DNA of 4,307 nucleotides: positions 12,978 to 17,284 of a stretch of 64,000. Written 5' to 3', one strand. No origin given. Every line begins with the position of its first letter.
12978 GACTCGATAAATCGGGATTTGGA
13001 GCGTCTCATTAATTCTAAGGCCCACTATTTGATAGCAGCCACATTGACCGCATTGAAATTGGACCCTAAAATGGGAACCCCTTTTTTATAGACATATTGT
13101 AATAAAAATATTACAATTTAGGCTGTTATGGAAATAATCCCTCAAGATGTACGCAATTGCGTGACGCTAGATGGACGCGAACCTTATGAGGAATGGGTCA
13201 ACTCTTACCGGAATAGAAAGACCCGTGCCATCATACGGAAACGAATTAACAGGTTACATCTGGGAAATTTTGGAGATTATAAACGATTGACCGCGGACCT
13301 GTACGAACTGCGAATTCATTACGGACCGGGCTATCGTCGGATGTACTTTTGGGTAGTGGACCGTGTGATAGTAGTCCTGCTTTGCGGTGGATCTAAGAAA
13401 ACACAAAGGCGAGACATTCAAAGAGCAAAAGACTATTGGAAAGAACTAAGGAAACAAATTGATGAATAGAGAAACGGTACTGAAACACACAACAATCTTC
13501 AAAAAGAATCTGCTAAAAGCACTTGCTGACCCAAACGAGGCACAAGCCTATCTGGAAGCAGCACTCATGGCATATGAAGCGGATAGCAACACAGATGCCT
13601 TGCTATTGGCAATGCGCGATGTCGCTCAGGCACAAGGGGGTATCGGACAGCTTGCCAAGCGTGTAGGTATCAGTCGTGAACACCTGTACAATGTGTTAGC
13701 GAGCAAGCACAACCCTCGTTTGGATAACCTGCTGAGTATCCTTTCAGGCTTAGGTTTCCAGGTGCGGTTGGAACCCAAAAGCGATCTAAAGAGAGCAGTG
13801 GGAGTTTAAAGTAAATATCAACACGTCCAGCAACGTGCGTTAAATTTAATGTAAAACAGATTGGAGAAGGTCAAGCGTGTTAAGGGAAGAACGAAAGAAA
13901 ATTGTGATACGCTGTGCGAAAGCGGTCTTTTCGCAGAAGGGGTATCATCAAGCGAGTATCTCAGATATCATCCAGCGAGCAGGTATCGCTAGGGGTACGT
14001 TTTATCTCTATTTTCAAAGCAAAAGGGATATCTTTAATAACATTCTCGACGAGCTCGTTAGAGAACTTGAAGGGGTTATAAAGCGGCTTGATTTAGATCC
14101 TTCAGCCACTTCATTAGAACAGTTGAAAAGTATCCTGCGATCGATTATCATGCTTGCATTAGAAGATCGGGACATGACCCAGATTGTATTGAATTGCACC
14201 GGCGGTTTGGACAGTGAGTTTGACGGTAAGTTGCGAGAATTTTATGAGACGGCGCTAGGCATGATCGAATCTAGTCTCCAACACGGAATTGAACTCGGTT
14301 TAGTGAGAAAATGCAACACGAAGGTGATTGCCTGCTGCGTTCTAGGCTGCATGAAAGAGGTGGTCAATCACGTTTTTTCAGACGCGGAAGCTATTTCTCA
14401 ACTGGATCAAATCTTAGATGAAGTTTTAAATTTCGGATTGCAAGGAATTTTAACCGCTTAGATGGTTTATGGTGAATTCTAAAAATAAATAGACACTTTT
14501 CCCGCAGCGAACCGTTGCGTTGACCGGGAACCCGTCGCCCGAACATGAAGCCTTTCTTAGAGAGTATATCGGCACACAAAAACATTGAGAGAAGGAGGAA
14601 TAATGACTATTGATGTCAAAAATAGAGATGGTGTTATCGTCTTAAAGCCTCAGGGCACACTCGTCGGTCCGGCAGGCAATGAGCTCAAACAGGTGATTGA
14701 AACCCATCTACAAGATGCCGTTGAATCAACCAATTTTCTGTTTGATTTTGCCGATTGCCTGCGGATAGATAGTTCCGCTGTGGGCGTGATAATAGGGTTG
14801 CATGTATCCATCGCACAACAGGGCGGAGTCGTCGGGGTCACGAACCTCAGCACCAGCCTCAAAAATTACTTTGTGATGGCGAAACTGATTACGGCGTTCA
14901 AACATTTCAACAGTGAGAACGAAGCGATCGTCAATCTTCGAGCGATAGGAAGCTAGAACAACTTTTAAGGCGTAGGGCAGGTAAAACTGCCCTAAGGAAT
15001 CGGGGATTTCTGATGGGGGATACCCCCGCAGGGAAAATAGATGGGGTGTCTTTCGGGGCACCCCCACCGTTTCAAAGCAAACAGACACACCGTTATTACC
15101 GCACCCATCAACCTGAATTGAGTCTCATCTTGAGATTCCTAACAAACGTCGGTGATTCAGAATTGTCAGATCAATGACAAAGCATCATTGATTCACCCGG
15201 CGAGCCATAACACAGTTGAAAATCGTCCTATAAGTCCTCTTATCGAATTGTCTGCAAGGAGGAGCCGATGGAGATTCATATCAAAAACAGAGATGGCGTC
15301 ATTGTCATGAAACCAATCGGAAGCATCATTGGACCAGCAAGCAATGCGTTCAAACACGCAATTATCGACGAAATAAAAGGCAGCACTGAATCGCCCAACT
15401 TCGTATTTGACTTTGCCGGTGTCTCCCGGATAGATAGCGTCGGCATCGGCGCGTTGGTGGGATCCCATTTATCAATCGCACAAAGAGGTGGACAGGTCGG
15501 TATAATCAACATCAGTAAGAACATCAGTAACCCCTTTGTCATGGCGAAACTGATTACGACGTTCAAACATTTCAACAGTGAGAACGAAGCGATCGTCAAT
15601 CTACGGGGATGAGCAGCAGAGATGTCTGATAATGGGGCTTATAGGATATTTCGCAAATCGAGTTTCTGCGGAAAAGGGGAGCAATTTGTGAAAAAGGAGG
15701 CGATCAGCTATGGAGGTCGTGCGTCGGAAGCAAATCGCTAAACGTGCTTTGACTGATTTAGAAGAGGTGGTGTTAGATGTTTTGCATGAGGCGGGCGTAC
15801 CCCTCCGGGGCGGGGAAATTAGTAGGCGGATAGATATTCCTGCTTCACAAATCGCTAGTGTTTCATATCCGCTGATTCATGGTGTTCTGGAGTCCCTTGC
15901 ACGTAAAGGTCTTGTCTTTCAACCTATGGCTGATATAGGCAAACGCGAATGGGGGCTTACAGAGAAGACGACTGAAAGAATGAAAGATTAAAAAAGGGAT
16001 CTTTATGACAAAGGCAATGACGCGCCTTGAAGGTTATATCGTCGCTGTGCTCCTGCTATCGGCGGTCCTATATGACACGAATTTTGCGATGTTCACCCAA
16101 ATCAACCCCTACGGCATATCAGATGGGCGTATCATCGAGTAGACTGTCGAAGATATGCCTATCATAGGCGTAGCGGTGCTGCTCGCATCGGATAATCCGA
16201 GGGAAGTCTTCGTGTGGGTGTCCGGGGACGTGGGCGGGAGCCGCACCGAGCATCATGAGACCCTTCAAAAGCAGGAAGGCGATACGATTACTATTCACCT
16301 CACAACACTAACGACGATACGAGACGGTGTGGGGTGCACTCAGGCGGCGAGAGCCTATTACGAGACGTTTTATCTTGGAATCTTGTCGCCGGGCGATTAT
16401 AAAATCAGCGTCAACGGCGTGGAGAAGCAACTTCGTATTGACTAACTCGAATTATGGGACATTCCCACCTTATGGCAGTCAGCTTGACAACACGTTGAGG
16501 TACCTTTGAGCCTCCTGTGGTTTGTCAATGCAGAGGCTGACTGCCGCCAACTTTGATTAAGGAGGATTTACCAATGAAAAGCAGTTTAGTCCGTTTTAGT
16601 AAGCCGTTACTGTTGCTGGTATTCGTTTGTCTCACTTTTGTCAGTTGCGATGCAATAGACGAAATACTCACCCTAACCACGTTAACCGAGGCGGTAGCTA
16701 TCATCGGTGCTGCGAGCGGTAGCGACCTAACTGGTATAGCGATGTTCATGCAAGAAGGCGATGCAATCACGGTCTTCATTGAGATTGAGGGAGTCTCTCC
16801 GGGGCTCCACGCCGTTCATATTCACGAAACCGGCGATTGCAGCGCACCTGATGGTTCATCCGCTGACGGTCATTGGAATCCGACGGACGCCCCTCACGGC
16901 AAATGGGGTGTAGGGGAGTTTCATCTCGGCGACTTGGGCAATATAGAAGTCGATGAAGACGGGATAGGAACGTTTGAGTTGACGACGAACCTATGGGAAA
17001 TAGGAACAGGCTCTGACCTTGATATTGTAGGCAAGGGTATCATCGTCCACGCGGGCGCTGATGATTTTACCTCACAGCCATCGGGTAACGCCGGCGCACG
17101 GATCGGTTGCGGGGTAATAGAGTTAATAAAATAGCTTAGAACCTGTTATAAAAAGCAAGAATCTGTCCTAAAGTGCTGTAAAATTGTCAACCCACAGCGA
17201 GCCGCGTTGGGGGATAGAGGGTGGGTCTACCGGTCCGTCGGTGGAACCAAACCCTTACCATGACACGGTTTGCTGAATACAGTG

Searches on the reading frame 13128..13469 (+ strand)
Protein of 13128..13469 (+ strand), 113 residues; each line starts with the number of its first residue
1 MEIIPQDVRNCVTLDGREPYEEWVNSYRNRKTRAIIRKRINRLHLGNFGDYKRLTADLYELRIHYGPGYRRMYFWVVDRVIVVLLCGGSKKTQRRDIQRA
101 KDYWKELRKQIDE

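Call 11: search_protein_families(library=pfam, proteins=[window:13128-13469:+])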
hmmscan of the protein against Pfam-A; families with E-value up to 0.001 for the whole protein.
window:13128-13469:+ (113 aa): 1 family
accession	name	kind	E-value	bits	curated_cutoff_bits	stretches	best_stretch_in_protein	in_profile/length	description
PF05973.20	Gp49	-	6.2e-07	29.8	23.9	1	52-103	34-88/90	Phage derived protein Gp49-like (DUF891)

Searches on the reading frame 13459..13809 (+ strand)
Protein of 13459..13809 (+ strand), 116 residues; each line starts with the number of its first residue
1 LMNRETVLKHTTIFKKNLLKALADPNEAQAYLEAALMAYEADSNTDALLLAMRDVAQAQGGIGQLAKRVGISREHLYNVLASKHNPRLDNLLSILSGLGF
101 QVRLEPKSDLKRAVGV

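Call 11: search_protein_families(library=pfam, proteins=[window:13459-13809:+])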
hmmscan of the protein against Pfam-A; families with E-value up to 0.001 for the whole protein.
window:13459-13809:+ (116 aa): 4 families
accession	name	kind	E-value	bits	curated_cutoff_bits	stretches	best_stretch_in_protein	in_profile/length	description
PF21716.3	dnstrm_HI1420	-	6.5e-13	48.8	27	1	20-104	9-88/90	Probable addiction module antidote protein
PF01381.28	HTH_3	-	8.1e-05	23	23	1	64-99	14-49/55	Helix-turn-helix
PF06892.16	Phage_CP76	-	0.00019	21.7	26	1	48-94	3-53/146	Phage regulatory protein CII (CP76)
PF13560.12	HTH_31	-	0.0009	19.9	27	0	63-102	18-58/64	Helix-turn-helix domain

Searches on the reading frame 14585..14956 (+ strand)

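Call 11: search_protein_families(library=pfam, proteins=[window:14585-14956:+])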
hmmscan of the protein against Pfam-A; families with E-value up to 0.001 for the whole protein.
window:14585-14956:+ (123 aa): 1 family
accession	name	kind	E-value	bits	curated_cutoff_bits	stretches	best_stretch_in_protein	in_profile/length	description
PF01740.26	STAS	-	2.1e-10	40.8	22.6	1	9-114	2-106/106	STAS domain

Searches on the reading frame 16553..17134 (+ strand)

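Call 37: search_protein_families(library=pfam, proteins=[window:16553-17134:+])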
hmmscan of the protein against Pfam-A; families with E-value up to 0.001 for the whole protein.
window:16553-17134:+ (193 aa): 1 family
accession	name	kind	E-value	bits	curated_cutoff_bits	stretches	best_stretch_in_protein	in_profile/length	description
PF00080.25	Sod_Cu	-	8.9e-39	133.4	28.9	1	60-189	2-133/133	Copper/zinc superoxide dismutase (SODC)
